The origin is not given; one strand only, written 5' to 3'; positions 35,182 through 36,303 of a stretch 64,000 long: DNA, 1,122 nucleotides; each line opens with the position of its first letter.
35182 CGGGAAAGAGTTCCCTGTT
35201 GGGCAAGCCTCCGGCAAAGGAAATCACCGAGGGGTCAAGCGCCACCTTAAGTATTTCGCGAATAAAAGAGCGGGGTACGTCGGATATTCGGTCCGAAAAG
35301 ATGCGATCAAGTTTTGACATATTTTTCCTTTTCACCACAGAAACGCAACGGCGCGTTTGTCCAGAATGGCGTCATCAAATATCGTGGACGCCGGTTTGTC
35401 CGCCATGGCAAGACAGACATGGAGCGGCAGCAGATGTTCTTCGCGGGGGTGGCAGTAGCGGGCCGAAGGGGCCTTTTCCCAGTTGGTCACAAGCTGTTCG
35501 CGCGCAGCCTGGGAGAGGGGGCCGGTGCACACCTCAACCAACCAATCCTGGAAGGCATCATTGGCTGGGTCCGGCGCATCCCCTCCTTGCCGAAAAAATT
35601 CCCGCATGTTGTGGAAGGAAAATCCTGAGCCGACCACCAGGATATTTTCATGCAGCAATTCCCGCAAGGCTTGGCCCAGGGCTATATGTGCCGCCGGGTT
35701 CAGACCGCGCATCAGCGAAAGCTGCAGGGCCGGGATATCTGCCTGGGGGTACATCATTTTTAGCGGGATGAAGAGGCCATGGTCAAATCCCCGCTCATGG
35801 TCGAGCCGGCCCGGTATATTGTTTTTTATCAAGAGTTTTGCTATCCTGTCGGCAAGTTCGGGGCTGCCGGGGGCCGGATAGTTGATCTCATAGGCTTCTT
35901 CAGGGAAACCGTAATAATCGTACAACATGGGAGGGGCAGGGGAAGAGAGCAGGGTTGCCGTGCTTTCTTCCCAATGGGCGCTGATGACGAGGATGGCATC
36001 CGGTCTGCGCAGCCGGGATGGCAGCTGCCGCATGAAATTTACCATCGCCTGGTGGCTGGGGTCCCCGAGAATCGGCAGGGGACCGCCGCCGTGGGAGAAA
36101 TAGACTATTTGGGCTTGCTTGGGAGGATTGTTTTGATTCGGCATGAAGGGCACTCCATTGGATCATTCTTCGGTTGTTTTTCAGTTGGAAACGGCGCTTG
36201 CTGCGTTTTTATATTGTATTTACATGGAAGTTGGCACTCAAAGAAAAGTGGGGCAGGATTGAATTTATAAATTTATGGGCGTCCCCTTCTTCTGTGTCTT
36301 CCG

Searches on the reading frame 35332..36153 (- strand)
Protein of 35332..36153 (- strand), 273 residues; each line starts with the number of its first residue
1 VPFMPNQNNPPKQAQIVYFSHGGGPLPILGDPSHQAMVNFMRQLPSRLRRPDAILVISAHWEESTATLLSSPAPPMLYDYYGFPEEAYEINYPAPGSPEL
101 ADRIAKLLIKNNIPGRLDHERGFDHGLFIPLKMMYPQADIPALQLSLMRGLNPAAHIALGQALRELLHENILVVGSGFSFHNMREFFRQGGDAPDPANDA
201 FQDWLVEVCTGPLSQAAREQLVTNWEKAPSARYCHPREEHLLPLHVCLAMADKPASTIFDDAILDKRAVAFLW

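Call 37: find_homologous_proteins(query=window:35332-36153:-, max_evalue=1e-40)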
Query window:35332-36153:- (273 aa): 7993 proteins with E <= 1e-40 among 8000 candidates; the best 120 are listed.
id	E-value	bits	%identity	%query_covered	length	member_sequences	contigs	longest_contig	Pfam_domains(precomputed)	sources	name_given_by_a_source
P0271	3.3e-170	583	93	99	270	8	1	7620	PF02900.24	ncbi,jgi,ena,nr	ncbi:MAG: dioxygenase [Proteobacteria bacterium]|nr:dioxygenase [Pseudomonadota bacterium]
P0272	3.4e-162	557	89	99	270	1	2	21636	PF02900.24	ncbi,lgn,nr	ncbi:MAG: dioxygenase [Proteobacteria bacterium]|nr:dioxygenase [Pseudomonadota bacterium] MBU429786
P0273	7.0e-152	523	83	99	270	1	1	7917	PF02900.24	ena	-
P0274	2.7e-151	521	82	99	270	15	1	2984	PF02900.24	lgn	-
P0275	6.2e-151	520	81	99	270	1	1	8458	PF02900.24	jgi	jgi:4,5-DOPA dioxygenase extradiol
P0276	1.0e-149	516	81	99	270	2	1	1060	PF02900.24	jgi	jgi:4,5-DOPA dioxygenase extradiol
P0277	3.5e-149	514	81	99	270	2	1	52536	PF02900.24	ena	-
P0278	6.5e-149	513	81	99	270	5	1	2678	PF02900.24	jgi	jgi:aromatic ring-opening dioxygenase catalytic subunit (LigB family)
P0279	7.0e-147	506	80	99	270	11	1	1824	PF02900.24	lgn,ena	-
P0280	8.6e-147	506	80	98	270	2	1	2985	PF02900.24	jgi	jgi:4,5-DOPA dioxygenase extradiol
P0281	9.3e-147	506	80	99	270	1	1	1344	PF02900.24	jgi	-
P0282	1.6e-146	505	80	99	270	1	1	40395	PF02900.24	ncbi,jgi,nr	ncbi:MAG: dioxygenase [Desulfobacteraceae bacterium]|nr:MAG: dioxygenase [Desulfobacteraceae bacteri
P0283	2.0e-146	505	80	99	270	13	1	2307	PF02900.24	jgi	jgi:4,5-DOPA dioxygenase extradiol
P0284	2.5e-146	504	80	99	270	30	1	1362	PF02900.24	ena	-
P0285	2.7e-146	504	80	99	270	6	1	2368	PF02900.24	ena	-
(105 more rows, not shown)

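Call 39: find_encoding_contigs(protein=P0271, flank=5000, max_places=3)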
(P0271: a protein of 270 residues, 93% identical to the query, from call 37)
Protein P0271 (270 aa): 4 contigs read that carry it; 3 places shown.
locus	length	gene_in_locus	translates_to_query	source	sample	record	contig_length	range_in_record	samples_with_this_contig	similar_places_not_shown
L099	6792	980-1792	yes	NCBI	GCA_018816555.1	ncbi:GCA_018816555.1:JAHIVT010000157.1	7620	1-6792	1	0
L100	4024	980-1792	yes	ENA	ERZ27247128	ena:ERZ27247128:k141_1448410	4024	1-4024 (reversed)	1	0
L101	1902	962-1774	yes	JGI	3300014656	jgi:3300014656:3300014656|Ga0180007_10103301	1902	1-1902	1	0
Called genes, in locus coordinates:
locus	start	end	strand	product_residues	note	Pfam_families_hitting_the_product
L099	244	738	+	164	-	-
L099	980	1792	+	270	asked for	PF02900:LigB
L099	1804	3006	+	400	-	PF00155:Aminotran_1_2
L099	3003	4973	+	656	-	PF04055:Radical_SAM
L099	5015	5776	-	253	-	PF01026:TatD_DNase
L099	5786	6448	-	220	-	PF20582:UPF0758_N, PF04002:RadC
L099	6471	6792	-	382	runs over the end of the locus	PF11867:T1RH-like_C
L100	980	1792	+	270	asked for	PF02900:LigB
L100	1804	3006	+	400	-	PF00155:Aminotran_1_2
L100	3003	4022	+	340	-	?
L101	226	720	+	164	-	-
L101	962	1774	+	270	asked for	PF02900:LigB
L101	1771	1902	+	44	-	?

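Call 40: find_encoding_contigs(protein=P0272, flank=5000, max_places=3)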
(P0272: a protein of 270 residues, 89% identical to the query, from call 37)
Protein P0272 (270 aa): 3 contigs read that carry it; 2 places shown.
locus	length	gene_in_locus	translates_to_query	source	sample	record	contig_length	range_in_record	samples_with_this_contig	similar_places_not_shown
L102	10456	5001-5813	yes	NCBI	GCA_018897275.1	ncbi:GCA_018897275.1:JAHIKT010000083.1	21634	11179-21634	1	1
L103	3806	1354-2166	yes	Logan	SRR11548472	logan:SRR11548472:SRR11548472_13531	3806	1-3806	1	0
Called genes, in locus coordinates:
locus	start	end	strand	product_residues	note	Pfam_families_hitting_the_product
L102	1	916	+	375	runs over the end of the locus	PF00768:Peptidase_S11, PF13354:Beta-lactamase2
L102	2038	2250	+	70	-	PF07311:Dodecin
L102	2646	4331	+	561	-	PF02776:TPP_enzyme_N, PF00205:TPP_enzyme_M, PF02775:TPP_enzyme_C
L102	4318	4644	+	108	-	PF01842:ACT, PF22629:ACT_AHAS_ss, PF13710:ACT_5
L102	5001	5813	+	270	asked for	PF02900:LigB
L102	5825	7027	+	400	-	PF00155:Aminotran_1_2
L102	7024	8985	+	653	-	PF04055:Radical_SAM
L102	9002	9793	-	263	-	PF01026:TatD_DNase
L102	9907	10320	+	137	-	PF08780:NTase_sub_bind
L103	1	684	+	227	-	?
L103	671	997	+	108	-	PF01842:ACT, PF22629:ACT_AHAS_ss, PF13710:ACT_5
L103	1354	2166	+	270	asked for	PF02900:LigB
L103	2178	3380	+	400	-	PF00155:Aminotran_1_2, PF12897:Asp_aminotransf (weak)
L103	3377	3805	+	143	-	?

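Call 103: search_protein_families(library=pfam, proteins=[L099:244-738:+], max_evalue=1)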
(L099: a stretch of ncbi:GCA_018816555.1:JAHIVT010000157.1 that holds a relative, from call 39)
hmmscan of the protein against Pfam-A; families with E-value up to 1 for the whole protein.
L099:244-738:+ (164 aa): 0 families

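Call 112: search_protein_families(library=phrogs, proteins=[L099:244-738:+], max_evalue=0.01)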
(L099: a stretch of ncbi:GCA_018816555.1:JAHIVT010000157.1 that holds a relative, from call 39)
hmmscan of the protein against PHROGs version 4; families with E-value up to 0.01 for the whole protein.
L099:244-738:+ (164 aa): 0 families
